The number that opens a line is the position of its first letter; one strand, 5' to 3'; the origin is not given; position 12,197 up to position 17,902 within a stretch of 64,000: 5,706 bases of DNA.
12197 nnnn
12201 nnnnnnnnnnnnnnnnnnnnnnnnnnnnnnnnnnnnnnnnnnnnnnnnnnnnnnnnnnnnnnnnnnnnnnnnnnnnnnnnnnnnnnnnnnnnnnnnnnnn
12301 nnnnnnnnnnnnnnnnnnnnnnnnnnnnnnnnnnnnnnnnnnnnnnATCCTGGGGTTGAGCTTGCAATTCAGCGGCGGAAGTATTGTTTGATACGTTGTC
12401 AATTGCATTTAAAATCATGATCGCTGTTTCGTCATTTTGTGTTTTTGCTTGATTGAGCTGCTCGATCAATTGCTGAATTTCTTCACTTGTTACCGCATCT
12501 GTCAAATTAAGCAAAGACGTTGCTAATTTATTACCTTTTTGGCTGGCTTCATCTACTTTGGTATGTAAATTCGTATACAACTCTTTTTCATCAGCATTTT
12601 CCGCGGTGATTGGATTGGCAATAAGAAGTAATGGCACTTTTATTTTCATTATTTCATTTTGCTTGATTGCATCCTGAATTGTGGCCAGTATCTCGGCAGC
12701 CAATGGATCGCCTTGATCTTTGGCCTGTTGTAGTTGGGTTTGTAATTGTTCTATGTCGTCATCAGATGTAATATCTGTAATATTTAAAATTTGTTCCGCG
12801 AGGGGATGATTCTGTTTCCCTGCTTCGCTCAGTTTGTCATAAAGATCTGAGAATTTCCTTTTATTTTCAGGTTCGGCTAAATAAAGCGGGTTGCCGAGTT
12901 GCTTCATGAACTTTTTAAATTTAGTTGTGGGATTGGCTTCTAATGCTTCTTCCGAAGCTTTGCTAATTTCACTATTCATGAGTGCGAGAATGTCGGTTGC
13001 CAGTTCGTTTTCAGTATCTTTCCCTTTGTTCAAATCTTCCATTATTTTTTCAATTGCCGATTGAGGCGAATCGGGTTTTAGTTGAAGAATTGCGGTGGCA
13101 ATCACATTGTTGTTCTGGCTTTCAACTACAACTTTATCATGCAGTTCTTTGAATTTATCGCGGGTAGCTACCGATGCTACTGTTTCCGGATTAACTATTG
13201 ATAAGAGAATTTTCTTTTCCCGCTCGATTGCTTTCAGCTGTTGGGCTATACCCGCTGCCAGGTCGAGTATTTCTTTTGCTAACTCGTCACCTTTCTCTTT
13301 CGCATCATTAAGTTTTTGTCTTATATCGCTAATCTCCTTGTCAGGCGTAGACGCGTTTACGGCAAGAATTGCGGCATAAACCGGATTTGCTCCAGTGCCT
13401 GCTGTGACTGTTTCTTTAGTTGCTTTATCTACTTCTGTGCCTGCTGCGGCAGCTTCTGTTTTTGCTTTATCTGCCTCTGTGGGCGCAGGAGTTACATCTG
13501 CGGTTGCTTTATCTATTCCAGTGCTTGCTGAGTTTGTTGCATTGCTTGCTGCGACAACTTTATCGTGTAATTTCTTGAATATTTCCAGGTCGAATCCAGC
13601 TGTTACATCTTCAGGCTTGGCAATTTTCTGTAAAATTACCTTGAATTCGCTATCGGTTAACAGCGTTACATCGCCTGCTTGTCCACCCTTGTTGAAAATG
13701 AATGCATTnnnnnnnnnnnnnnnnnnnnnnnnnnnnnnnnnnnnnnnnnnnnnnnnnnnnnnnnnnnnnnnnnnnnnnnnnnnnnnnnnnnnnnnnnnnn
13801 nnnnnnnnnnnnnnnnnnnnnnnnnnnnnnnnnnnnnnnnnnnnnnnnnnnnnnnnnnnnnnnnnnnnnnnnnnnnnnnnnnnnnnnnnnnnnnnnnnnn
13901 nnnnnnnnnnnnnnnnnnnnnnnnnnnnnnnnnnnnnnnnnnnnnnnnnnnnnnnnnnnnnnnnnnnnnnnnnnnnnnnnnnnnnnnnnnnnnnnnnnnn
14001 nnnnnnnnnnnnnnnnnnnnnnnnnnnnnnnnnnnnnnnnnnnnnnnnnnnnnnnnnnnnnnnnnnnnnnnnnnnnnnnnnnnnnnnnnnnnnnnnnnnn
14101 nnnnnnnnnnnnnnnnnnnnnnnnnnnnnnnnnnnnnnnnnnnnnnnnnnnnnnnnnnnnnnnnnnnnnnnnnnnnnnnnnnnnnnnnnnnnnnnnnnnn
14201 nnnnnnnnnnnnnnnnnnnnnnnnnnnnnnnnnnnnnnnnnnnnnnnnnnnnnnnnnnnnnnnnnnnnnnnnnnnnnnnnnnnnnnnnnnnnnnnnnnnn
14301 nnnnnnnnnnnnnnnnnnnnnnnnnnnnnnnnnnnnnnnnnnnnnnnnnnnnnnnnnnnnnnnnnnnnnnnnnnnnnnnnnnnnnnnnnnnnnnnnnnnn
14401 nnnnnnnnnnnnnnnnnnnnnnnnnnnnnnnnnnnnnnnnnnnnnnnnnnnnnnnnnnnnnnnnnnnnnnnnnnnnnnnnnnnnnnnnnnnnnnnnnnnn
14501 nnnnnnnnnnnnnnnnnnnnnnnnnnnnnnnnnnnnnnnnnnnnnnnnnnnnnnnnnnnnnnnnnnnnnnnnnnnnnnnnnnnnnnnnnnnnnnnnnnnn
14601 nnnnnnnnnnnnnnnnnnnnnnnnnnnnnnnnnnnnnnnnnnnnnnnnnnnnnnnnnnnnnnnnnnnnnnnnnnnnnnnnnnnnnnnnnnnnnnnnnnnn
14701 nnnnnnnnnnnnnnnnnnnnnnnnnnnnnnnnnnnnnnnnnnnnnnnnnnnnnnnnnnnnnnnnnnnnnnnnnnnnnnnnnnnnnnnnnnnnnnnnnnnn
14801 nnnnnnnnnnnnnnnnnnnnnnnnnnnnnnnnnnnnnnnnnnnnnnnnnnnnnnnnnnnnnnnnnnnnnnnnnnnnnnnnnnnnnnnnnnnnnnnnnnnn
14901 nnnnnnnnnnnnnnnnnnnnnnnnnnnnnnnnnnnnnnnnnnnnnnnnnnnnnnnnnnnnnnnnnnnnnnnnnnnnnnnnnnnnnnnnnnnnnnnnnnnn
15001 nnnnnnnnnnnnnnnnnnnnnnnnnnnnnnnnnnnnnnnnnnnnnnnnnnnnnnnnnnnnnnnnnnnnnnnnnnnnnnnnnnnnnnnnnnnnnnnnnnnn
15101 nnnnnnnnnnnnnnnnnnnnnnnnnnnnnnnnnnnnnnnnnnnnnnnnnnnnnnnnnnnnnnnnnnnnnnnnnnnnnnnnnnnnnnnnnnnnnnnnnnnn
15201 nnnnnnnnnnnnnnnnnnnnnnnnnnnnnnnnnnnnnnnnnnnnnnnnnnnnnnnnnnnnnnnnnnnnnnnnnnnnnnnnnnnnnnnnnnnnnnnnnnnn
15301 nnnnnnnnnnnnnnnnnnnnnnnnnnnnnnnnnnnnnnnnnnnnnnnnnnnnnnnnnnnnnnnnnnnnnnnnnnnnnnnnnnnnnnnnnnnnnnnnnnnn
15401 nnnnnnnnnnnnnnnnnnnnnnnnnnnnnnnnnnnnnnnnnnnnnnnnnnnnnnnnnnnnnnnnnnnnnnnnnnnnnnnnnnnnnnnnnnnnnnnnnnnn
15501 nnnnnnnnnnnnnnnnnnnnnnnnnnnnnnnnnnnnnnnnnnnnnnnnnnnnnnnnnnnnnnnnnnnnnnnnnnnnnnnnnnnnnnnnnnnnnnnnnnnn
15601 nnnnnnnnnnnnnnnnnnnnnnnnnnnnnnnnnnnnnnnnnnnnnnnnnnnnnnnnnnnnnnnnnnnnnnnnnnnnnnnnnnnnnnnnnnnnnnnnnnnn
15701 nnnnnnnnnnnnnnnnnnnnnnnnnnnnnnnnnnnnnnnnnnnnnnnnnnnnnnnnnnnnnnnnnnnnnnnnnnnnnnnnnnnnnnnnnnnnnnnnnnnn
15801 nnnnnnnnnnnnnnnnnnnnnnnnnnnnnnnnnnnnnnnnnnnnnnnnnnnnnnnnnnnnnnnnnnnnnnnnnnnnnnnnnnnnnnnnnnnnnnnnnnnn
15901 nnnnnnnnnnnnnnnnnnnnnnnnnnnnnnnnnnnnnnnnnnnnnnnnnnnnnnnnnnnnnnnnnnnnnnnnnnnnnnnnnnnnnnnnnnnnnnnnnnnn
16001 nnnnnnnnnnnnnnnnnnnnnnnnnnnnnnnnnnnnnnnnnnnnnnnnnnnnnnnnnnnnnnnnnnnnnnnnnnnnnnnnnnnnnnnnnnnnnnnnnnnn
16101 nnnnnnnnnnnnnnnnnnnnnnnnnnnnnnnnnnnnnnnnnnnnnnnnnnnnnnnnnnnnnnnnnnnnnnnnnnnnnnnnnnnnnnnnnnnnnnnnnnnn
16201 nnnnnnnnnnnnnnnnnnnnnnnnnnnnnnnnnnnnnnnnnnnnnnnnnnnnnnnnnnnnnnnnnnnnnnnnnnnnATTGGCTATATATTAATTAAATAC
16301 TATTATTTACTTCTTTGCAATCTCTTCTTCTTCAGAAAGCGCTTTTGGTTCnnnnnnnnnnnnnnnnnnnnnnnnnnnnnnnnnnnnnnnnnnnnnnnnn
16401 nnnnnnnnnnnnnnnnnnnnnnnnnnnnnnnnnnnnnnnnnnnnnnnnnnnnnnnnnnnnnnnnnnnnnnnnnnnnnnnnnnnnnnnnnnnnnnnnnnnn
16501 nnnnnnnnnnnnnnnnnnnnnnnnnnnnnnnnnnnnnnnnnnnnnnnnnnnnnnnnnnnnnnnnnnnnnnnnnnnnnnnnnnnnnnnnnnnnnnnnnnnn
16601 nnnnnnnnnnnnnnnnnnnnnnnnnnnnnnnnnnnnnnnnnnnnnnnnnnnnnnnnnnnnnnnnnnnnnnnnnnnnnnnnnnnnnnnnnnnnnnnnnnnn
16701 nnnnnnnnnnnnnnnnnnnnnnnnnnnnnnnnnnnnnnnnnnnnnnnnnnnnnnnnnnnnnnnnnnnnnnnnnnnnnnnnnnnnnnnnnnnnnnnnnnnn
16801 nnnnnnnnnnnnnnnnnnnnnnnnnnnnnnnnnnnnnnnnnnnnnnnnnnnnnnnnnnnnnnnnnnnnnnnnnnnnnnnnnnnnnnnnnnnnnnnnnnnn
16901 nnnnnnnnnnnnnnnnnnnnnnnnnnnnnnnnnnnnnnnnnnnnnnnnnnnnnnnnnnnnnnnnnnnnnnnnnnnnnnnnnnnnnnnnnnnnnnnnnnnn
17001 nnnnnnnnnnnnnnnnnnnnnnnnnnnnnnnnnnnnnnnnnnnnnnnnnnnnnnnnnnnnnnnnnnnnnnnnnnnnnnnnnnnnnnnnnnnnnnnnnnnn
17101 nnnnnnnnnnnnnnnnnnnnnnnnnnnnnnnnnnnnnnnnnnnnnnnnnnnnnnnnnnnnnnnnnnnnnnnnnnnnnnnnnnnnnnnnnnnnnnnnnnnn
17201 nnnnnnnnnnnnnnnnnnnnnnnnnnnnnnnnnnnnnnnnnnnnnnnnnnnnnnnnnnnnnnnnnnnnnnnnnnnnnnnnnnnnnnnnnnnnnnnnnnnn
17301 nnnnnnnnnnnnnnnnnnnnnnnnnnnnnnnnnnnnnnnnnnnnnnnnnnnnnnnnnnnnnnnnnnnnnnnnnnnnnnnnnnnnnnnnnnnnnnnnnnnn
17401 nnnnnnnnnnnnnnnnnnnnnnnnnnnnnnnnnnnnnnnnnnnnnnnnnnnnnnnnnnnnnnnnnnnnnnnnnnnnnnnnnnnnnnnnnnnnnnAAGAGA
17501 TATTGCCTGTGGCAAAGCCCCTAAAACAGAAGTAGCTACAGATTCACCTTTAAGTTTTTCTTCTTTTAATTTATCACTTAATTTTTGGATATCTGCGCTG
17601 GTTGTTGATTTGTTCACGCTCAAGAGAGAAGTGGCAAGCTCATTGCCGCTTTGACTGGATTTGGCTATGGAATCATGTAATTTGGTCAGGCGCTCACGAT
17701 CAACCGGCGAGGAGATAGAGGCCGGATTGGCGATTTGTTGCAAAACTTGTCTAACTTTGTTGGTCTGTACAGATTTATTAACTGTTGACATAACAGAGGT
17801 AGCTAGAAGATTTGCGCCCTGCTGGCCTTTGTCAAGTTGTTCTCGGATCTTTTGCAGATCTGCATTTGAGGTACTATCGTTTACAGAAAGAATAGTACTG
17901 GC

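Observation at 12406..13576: AAA+ unfoldase carries the same ~90-aa repeat as its giant membrane-protein neighbour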

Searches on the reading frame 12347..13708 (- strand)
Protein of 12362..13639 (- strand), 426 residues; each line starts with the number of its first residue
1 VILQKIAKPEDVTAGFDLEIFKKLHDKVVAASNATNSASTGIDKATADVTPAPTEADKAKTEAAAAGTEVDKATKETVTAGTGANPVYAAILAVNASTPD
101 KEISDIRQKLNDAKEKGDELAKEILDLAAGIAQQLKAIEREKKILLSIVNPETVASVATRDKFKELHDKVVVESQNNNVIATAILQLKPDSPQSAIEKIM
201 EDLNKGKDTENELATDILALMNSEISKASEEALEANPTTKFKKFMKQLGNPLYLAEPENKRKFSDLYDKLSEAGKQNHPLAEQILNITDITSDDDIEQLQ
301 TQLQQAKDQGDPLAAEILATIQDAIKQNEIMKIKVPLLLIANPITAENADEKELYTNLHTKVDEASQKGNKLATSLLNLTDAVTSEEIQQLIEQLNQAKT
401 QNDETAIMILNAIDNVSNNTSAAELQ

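Call 13: find_homologous_proteins(query=window:12362-13639:-, max_evalue=0.001)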
Query seq(426 aa) (426 aa): 1 proteins with E <= 0.001 among 8000 candidates.
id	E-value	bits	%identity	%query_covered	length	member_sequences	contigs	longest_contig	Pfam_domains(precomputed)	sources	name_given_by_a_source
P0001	1.2e-67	247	46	68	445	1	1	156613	-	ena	-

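Call 15: find_encoding_contigs(protein=P0001, flank=10000, max_places=6)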
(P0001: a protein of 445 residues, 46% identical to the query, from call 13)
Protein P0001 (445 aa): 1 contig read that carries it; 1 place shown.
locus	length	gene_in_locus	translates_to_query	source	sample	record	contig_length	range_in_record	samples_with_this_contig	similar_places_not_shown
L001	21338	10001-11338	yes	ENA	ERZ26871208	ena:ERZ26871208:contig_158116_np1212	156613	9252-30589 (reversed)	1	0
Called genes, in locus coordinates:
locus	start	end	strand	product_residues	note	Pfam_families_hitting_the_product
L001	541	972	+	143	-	-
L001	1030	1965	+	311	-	PF00226:DnaJ, PF01556:DnaJ_C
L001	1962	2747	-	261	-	PF12146:Hydrolase_4, PF00561:Abhydrolase_1, PF12697:Abhydrolase_6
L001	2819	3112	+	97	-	-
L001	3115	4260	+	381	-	-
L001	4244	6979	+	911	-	-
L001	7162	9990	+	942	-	PF02861:Clp_N, PF23569:NBD_SMAX1, PF00004:AAA, PF17871:AAA_lid_9, PF00004:AAA, PF07724:AAA_2, PF07728:AAA_5, PF10431:ClpB_D2-small, +7 more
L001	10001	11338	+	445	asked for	-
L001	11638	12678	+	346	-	PF13384:HTH_23 (weak), PF13518:HTH_28 (weak), PF13592:HTH_33, PF13358:DDE_3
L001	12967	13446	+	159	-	PF13173:AAA_14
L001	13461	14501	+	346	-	PF13565:HTH_32 (faint), PF13551:HTH_29 (weak), PF13592:HTH_33, PF13358:DDE_3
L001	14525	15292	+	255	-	PF13635:DUF4143 (weak)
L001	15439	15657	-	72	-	-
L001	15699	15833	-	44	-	-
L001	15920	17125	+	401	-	PF17871:AAA_lid_9 (weak)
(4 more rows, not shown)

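Call 65: predict_structure(alignment_id=A4)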
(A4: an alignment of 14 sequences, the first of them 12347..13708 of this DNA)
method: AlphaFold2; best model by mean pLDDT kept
length: 454 residues; sequences in the alignment: 14
mean_pLDDT: 79.6   pTM: 0.57
mean pLDDT of the five models: 79.6, 77.8, 76.7, 75.3, 74.0
residues with pLDDT >= 90: 206; 70-90: 162; 50-70: 13; < 50: 73
segments of 3 or more residues with pLDDT < 50: 1-13, 60-105, 441-454
pLDDT, mean of each block of 10 residues (from residue 1): 30 66 92 76 91 79 36 38 34 34 56 93 94 92 91 83 90 84 91 96 95 89 94 94 88 75 88 81 88 93 92 87 93 94 89 86 88 84 93 93 88 90 87 76 34 29
secondary structure, 60 per line:
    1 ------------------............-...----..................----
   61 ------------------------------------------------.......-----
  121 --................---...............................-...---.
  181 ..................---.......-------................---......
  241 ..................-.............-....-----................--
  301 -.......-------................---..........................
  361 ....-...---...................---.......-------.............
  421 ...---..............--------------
elements in order: H19-30 H39-56 H109-115 H123-138 H142-172 H180-198 H202-208 H216-231 H235-258 H260-272 H274-277 H283-298 H302-308 H316-331 H335-364 H372-390 H394-400 H408-423 H427-440

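Call 69: fold_search(model_id=the predicted structure, library=pdb)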
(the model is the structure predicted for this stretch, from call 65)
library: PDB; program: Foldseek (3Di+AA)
matches with E <= 10: 62; with E <= 0.001: 0
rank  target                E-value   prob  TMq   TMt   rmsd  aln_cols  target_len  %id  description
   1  9op0_A                2.4e-01  0.10  0.10  0.10  23.1       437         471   10  Mycobacterium tuberculosis adenylosuccinate lyase (released 2025-12-24)
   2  1tr2_A                2.7e-01  0.16  0.14  0.07  24.6       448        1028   13  Crystal structure of human full-length vinculin (residues 1-1066) (released 2005-11-15)
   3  6xi6                  5.8e-01  0.13  0.11  0.17  19.9       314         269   17  Hierarchical design of multi-scale protein complexes by combinatorial assembly of oligomeric helical bundle and repeat p (released 2021-06-02)
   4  8fd6                  1.2e+00  0.08  0.13  0.04  21.6       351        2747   14  Engineered human dynein motor domain in the microtubule-unbound state in the buffer containing ATP-Vi (released 2023-06-21)
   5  9ly2_R                2.4e+00  0.05  0.11  0.14  19.0       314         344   11  A Cryo-EM structure of LA-PTH-PTH1R-V2RT-Beta-arrestin1 complex (state 1 conformation) (released 2026-03-04)
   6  3psf                  2.4e+00  0.03  0.10  0.07  23.7       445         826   12  Crystal Structure of the Spt6 core domain from Saccharomyces cerevisiae, Form Spt6(236-1259) (released 2011-03-30)
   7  5fvd_A                2.5e+00  0.08  0.15  0.18  18.2       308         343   14  Human metapneumovirus N0-P complex (released 2016-02-24)
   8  5fvd_C                2.6e+00  0.08  0.15  0.18  18.3       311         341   14  Human metapneumovirus N0-P complex (released 2016-02-24)
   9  4ib4                  2.9e+00  0.04  0.11  0.12  21.1       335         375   14  Crystal structure of the chimeric protein of 5-HT2B-BRIL in complex with ergotamine (released 2013-03-13)
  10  4baa_C                3.4e+00  0.05  0.13  0.10  22.4       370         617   10  Redesign of a Phenylalanine Aminomutase into a beta-Phenylalanine Ammonia Lyase (released 2013-01-16)
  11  4k1n_A                3.7e+00  0.02  0.10  0.09  25.5       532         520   10  Crystal structure of full-length mouse alphaE-catenin (released 2013-05-01)
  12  7yyg                  4.7e+00  0.04  0.12  0.18  22.2       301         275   11  Crystal structure of gatekeeper of type III secretion system in Bordetella BopN (released 2023-03-01)
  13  3lk5                  4.7e+00  0.03  0.11  0.14  23.9       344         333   14  Crystal structure of putative Geranylgeranyl pyrophosphate synthase from Corynebacterium glutamicum (released 2010-03-09)
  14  9lm9_A                4.9e+00  0.02  0.11  0.12  20.7       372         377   16  Crystal structure of bvFP-Pfr21 (released 2026-01-28)
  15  6v1v_B                4.9e+00  0.02  0.08  0.06  23.4       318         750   12  VIP3B (VIP3B_2160) adapted for crystallization (released 2019-12-18)
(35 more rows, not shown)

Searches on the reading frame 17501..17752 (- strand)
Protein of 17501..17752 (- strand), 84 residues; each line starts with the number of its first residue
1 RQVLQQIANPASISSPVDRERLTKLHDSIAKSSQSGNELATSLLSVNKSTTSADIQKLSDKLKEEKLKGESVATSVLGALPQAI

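Call 45: search_protein_representatives(alignment_id=A1)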
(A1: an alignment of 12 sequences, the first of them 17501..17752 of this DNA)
Query: 12 sequences, 84 profile positions. Proteins with E-value up to 0.001 (for the whole library): 139; up to 1e-10: 109; up to 1e-30: 57. The best 139 are listed.
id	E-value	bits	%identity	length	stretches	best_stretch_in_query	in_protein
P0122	2.0e-206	685.1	-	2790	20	3-81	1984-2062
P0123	4.1e-202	671.3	-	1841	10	1-83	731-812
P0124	2.2e-160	537.6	-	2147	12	2-83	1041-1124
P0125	3.6e-154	517.6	-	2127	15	2-83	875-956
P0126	8.7e-147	494.0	-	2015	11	1-81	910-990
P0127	2.8e-133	450.7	-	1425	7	2-83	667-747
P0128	2.1e-123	419.1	-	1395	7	1-82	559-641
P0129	6.2e-111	379.1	-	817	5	1-84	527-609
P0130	2.4e-105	361.2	-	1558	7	1-80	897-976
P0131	3.4e-90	312.6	-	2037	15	1-51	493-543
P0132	1.8e-88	307.1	-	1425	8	2-62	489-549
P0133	1.2e-87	304.4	-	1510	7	1-81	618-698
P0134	1.2e-82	288.4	-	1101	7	2-81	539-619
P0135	6.3e-81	282.9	-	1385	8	3-59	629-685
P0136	6.6e-81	282.9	-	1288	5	3-83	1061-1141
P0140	2.4e-72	255.4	-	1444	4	5-81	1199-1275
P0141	3.1e-72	255.1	-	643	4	1-83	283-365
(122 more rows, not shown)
